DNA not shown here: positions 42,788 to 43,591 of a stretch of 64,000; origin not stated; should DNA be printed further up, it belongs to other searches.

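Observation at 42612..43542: Bactofilin-HTH fusion next to a membrane-anchored HTH paralog, with their own consensus promoter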

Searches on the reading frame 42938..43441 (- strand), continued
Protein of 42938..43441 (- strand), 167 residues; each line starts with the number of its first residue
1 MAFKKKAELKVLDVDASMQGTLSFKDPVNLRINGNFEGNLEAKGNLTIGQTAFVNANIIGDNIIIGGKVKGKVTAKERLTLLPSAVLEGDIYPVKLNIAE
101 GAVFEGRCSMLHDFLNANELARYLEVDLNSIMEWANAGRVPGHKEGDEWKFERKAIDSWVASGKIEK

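Call 25: list_cluster_members(proteins=[P0241, P0243, P0244, P0246, P0250, P0253, P0255, P0268, P0273, P0357])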
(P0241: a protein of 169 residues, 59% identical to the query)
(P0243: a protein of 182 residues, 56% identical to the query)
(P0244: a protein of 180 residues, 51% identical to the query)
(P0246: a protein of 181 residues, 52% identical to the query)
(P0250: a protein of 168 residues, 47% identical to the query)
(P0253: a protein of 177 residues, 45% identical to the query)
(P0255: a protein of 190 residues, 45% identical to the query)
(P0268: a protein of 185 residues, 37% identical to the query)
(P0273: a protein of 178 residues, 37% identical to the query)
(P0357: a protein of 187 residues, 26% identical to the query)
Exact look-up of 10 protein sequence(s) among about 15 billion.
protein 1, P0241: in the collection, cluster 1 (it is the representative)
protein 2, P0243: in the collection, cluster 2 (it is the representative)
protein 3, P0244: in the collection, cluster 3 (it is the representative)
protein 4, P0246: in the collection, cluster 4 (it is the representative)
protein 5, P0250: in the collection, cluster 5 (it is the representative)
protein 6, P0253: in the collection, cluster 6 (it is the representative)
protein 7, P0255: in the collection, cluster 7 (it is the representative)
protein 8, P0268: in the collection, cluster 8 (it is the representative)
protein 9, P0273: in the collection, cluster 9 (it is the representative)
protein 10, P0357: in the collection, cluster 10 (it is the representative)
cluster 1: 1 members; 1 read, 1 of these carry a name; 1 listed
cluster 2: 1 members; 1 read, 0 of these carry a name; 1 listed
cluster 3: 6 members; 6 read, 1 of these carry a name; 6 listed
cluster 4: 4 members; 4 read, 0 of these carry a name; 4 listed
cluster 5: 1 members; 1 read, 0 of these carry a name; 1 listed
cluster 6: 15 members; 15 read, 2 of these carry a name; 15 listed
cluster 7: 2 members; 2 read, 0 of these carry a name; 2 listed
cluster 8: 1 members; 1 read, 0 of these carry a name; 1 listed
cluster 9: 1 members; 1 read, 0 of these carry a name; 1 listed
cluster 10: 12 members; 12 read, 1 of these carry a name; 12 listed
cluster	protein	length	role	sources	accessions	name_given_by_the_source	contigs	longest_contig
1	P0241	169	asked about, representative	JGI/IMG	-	excisionase family DNA binding protein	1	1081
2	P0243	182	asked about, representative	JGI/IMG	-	-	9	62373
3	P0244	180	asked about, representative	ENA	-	-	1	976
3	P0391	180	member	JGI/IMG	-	cytoskeletal protein CcmA (bactofilin family)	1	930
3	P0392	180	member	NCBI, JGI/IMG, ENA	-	-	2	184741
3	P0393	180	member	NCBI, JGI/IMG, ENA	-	-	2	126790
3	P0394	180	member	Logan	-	-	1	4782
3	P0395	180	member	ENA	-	-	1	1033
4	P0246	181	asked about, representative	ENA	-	-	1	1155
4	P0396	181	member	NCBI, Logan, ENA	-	-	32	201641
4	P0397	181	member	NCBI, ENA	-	-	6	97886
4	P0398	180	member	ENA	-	-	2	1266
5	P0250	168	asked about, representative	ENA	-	-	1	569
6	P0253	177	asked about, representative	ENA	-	-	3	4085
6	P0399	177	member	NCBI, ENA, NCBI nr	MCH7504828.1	polymer-forming cytoskeletal protein [PVC group bacterium]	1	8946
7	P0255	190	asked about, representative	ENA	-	-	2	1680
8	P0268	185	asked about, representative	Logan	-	-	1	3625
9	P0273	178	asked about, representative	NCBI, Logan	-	-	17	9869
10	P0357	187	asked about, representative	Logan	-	-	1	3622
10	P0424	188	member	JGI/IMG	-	-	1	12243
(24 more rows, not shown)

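Call 26: find_encoding_contigs(protein=P0396, flank=5000, max_places=3)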
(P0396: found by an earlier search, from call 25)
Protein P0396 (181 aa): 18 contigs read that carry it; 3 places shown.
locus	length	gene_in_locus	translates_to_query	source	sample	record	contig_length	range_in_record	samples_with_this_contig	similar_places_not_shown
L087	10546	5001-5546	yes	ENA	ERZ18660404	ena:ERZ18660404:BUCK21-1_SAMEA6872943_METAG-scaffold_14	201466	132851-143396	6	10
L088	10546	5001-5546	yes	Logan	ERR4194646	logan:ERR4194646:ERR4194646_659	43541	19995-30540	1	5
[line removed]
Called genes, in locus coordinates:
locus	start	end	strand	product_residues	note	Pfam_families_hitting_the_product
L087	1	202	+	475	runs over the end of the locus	PF01425:Amidase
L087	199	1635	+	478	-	PF02934:GatB_N, PF02637:GatB_Yqey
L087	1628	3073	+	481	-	PF00595:PDZ (faint), PF13180:PDZ_2 (weak), PF17820:PDZ_6, PF03572:Peptidase_S41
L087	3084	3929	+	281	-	PF04748:Polysacc_deac_2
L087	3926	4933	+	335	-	PF00814:TsaD, PF22521:HypF_C_2 (weak)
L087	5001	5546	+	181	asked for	PF04519:Bactofilin, PF12728:HTH_17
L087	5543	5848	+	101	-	PF12728:HTH_17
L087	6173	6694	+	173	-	PF00565:SNase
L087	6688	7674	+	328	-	PF01171:ATP_bind_3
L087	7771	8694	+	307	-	PF00535:Glycos_transf_2, PF13641:Glyco_tranf_2_3 (weak)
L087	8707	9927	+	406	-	-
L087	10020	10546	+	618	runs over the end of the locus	PF06480:FtsH_ext (faint), PF06068:TIP49 (weak), PF13191:AAA_16 (faint), PF00004:AAA, PF07728:AAA_5 (weak), PF17862:AAA_lid_3, PF01434:Peptidase_M41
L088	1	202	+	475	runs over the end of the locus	PF01425:Amidase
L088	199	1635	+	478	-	PF02934:GatB_N, PF02637:GatB_Yqey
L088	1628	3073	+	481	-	PF00595:PDZ (faint), PF13180:PDZ_2 (weak), PF17820:PDZ_6, PF03572:Peptidase_S41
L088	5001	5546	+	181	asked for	PF04519:Bactofilin, PF12728:HTH_17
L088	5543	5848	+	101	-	PF12728:HTH_17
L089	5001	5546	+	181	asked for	PF04519:Bactofilin, PF12728:HTH_17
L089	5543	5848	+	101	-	PF12728:HTH_17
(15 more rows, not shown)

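Call 27: find_encoding_contigs(protein=P0392, flank=5000, max_places=3)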
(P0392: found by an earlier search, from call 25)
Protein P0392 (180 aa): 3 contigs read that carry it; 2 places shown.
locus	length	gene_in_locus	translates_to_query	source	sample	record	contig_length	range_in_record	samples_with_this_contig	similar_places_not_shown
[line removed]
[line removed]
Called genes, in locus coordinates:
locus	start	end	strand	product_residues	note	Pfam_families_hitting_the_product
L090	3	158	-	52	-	?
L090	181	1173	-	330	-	PF14623:Vint, PF07591:PT-HINT, PF14890:Intein_splicing (faint)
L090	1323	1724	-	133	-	PF07591:PT-HINT, PF14890:Intein_splicing (faint)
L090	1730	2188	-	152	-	-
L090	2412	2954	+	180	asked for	PF04519:Bactofilin, PF12728:HTH_17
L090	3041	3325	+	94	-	PF12728:HTH_17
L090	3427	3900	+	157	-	PF03449:GreA_GreB_N, PF01272:GreA_GreB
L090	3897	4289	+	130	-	PF01648:ACPS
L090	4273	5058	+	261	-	PF04794:YdjC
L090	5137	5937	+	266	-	PF01975:SurE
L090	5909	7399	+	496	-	PF00171:Aldedh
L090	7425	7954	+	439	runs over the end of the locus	PF00202:Aminotran_3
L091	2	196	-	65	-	?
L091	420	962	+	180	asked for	PF04519:Bactofilin, PF12728:HTH_17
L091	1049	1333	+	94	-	PF12728:HTH_17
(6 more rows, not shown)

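Call 28: find_encoding_contigs(protein=P0243, flank=4000, max_places=2)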
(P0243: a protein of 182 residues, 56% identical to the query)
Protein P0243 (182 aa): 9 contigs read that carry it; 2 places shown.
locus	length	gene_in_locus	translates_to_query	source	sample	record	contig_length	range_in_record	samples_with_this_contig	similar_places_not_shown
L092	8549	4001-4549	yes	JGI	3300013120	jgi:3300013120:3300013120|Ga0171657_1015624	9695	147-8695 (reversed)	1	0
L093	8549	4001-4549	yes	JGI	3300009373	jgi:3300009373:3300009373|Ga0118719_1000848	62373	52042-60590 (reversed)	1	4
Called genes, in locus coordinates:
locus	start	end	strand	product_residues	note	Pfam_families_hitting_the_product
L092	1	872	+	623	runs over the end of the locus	?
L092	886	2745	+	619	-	PF13584:BatD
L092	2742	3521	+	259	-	PF07719:TPR_2 (faint), PF00515:TPR_1 (weak)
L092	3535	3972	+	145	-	PF02308:MgtC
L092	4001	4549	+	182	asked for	PF04519:Bactofilin, PF12728:HTH_17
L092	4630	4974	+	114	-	PF12728:HTH_17 (weak)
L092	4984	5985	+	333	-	PF13180:PDZ_2 (faint), PF17820:PDZ_6 (weak), PF00595:PDZ (weak)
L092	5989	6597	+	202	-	-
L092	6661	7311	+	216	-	PF07719:TPR_2 (faint)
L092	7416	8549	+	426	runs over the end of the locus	?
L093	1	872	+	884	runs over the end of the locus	?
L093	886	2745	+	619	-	PF13584:BatD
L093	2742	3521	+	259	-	PF07719:TPR_2 (faint), PF00515:TPR_1 (weak)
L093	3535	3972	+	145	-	PF02308:MgtC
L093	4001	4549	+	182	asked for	PF04519:Bactofilin, PF12728:HTH_17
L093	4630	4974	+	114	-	PF12728:HTH_17 (weak)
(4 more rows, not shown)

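Call 29: find_encoding_contigs(protein=P0399, flank=4000, max_places=2)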
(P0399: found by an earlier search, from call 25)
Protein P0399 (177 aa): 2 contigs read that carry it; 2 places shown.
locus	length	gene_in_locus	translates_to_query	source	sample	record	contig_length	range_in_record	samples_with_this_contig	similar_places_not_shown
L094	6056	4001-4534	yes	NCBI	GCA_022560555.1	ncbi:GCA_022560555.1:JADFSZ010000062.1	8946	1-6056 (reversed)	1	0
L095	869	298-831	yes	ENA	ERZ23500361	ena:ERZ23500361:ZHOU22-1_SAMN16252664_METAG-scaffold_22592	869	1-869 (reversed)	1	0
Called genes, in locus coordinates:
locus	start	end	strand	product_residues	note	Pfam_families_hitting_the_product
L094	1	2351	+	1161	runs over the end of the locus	PF02811:PHP, PF07733:DNA_pol3_alpha, PF17657:DNA_pol3_finger, PF14579:HHH_6, PF01336:tRNA_anti-codon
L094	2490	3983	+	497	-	PF00072:Response_reg, PF02518:HATPase_c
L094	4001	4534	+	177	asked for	PF04519:Bactofilin, PF12728:HTH_17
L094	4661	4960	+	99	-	PF12728:HTH_17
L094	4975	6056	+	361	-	PF04715:, PF00425:Chorismate_bind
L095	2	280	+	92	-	?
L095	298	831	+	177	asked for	PF04519:Bactofilin, PF12728:HTH_17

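Call 30: find_encoding_contigs(protein=P0273, flank=4000, max_places=2)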
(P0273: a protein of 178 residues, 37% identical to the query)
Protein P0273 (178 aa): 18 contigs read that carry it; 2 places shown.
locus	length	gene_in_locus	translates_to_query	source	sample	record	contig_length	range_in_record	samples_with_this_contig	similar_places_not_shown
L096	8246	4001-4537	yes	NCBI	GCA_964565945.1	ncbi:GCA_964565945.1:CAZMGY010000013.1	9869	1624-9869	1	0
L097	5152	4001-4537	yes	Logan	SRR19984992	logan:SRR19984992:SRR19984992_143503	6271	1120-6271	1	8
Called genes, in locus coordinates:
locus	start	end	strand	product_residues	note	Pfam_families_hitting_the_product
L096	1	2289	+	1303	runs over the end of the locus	?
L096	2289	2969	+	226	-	PF05036:SPOR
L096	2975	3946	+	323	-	PF07719:TPR_2 (weak), PF00515:TPR_1 (weak), PF00595:PDZ (weak), PF13180:PDZ_2 (faint), PF17820:PDZ_6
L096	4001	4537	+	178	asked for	PF04519:Bactofilin, PF12728:HTH_17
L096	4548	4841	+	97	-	PF12728:HTH_17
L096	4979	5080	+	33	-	-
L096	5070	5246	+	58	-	-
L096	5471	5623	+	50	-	-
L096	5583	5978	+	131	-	-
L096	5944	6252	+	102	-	-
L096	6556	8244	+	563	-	?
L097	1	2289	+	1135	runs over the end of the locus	?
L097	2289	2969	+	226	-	PF05036:SPOR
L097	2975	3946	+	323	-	PF07719:TPR_2 (weak), PF00515:TPR_1 (weak), PF00595:PDZ (weak), PF13180:PDZ_2 (faint), PF17820:PDZ_6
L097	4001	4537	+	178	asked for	PF04519:Bactofilin, PF12728:HTH_17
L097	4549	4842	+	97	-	PF12728:HTH_17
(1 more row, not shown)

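Call 31: find_encoding_contigs(protein=P0424, flank=4000, max_places=2)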
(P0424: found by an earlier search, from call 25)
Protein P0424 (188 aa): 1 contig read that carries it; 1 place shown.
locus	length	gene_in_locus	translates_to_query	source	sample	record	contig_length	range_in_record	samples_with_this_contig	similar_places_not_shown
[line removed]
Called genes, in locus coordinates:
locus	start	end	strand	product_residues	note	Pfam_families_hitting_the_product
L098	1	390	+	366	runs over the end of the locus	PF25216:Volactin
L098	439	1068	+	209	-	-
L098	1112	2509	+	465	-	PF00142:Fer4_NifH (weak), PF01656:CbiA, PF06564:CBP_BcsQ, PF09140:MipZ (faint), PF10609:ParA (faint), PF13614:AAA_31, PF16561:AMPK1_CBM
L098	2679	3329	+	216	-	-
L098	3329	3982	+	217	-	-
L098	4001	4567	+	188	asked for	PF04519:Bactofilin, PF12728:HTH_17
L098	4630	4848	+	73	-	?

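Call 40: search_solved_structures(query=window:42938-43441:-, max_evalue=1, show_alignments=2)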
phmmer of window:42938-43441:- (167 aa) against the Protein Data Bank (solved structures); distinct sequences matched with E-value up to 1: 66 (the best 60 are shown).
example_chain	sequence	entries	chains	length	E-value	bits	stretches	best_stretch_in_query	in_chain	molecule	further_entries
2n3d_A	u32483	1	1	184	1.6e-07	34.5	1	11-108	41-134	Bactofilin A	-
6ria_A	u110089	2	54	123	2.3e-06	30.7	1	4-108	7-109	bactofilin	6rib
9irl_A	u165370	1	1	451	0.0018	21.3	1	12-117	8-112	Proto-oncogene tyrosine-protein kinase Src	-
9bt8_C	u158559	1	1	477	0.0026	20.8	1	12-82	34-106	Proto-oncogene tyrosine-protein kinase Src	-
2ptk_A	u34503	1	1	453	0.0035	20.4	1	12-84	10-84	TYROSINE-PROTEIN KINASE TRANSFORMING PROTEIN SRC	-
7yqe_A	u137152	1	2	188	0.0048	19.9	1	12-118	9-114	Proto-oncogene tyrosine-protein kinase Src,KiSS-1 receptor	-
6f3f_A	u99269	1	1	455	0.0063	19.5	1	12-117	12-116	Tyrosine-protein kinase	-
1fmk_A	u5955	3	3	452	0.0064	19.5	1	12-117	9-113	TYROSINE-PROTEIN KINASE SRC | Proto-oncogene tyrosine-protein kinase Src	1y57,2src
8xn8_A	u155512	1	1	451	0.0065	19.5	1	12-117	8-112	Proto-oncogene tyrosine-protein kinase Src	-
1ksw_A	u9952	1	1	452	0.0067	19.5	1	12-117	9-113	PROTO-ONCOGENE TYROSINE-PROTEIN KINASE SRC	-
4k11_A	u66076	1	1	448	0.0067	19.4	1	12-117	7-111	Proto-oncogene tyrosine-protein kinase Src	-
2h8h_A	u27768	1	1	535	0.0098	18.9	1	12-117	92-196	Proto-oncogene tyrosine-protein kinase Src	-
8jn8_A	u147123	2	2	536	0.0098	18.9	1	12-117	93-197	Proto-oncogene tyrosine-protein kinase Src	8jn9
7net_A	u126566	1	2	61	0.012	18.6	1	12-60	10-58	v-Src SH3 domain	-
7ar9_z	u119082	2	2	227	0.014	18.4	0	36-121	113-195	CA3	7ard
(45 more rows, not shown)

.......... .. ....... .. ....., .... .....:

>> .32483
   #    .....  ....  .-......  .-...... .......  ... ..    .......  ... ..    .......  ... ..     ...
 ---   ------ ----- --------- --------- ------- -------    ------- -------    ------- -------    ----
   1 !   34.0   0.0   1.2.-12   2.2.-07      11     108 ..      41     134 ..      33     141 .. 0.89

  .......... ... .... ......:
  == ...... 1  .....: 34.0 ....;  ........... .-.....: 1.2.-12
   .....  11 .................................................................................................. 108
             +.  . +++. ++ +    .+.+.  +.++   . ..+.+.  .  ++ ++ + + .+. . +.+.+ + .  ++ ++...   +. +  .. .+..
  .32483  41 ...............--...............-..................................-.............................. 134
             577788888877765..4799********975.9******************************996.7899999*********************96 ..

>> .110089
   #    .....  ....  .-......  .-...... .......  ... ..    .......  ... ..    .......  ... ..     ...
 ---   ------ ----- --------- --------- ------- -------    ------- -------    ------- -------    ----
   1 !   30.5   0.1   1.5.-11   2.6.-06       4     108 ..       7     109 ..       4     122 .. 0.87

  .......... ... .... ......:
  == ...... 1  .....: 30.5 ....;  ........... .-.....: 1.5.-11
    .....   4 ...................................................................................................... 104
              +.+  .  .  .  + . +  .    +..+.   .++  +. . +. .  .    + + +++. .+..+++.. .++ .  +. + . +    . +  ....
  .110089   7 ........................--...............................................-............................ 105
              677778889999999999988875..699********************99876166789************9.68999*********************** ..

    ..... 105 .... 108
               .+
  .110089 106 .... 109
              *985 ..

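Call 46: predict_structure(alignment_id=A5)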
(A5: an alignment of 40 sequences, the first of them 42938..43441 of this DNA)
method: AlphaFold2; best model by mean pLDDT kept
length: 167 residues; sequences in the alignment: 40
mean_pLDDT: 85.7   pTM: 0.63
mean pLDDT of the five models: 85.7, 82.8, 82.0, 81.6, 80.2
residues with pLDDT >= 90: 78; 70-90: 71; 50-70: 9; < 50: 9
segments of 3 or more residues with pLDDT < 50: 1-8
pLDDT, mean of each block of 10 residues (from residue 1): 44 79 88 93 93 95 97 95 97 94 93 79 85 87 86 83 63
secondary structure, 60 per line:
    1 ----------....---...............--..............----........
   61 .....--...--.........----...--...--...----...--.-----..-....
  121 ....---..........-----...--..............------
elements in order: E11-14 E18-32 E35-48 E53-65 E68-70 E73-81 E86-88 E91-93 E96-98 E103-105 H117-124 H128-137 E143-145 E148-152 H153-161

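Call 48: fold_search(model_id=the predicted structure, library=pdb)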
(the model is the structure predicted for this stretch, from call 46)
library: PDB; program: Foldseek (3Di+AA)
matches with E <= 10: 645; with E <= 0.001: 0
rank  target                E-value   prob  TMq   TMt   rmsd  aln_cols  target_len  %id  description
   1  2n3d_MODEL_1_A        3.0e-03  1.00  0.54  0.84   2.2       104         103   26  Atomic structure of the cytoskeletal bactofilin BacA revealed by solid-state NMR (released 2015-12-16)
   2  6rib_A                2.1e-02  1.00  0.47  0.77   5.9       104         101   25  Cryo-EM reconstruction of Thermus thermophilus bactofilin double helical filaments (released 2019-07-17)
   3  6ria_1                2.8e-02  1.00  0.40  0.73   5.6        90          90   24  Bactofilin from Thermus thermophilus, F105R mutant crystal structure (released 2019-07-17)
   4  6ama_B                5.6e-02  1.00  0.27  0.73   1.6        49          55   22  Structure of S. coelicolor/S. venezuelae BldC-smeA-ssfA complex to 3.09 Angstrom (released 2018-03-28)
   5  6ama_A                6.0e-02  1.00  0.27  0.75   1.5        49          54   22  Structure of S. coelicolor/S. venezuelae BldC-smeA-ssfA complex to 3.09 Angstrom (released 2018-03-28)
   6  8dgl_B                7.0e-02  1.00  0.29  0.66   1.7        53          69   21  Crystal Structure of the RdfS Excisionase (released 2022-10-05)
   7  6ama_H                7.4e-02  1.00  0.27  0.74   1.5        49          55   22  Structure of S. coelicolor/S. venezuelae BldC-smeA-ssfA complex to 3.09 Angstrom (released 2018-03-28)
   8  8dgl_A                9.2e-02  1.00  0.29  0.69   1.6        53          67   21  Crystal Structure of the RdfS Excisionase (released 2022-10-05)
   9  6ama_P                1.2e-01  1.00  0.27  0.72   1.5        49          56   22  Structure of S. coelicolor/S. venezuelae BldC-smeA-ssfA complex to 3.09 Angstrom (released 2018-03-28)
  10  6hn7_B                1.3e-01  1.00  0.28  0.61   2.3        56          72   23  Hijacking the Hijackers: Escherichia coli Pathogenicity Islands Redirect Helper Phage Packaging for Their Own Benefit. (released 2019-07-31)
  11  4lhf                  1.3e-01  1.00  0.25  0.50   3.1        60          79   15  Crystal structure of a DNA binding protein from phage P2 (released 2014-03-05)
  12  4j2n_C                1.4e-01  1.00  0.27  0.72   2.7        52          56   19  Crystal Structure of mycobacteriophage Pukovnik Xis (released 2013-10-23)
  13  5i44_A                1.4e-01  1.00  0.27  0.60   2.4        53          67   19  Structure of RacA-DNA complex; P21 form (released 2016-05-04)
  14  5i44_B                1.4e-01  1.00  0.24  0.54   3.8        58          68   16  Structure of RacA-DNA complex; P21 form (released 2016-05-04)
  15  6amk_B                1.7e-01  1.00  0.27  0.77   1.6        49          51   22  Structure of Streptomyces venezuelae BldC-whiI opt complex (released 2018-03-28)
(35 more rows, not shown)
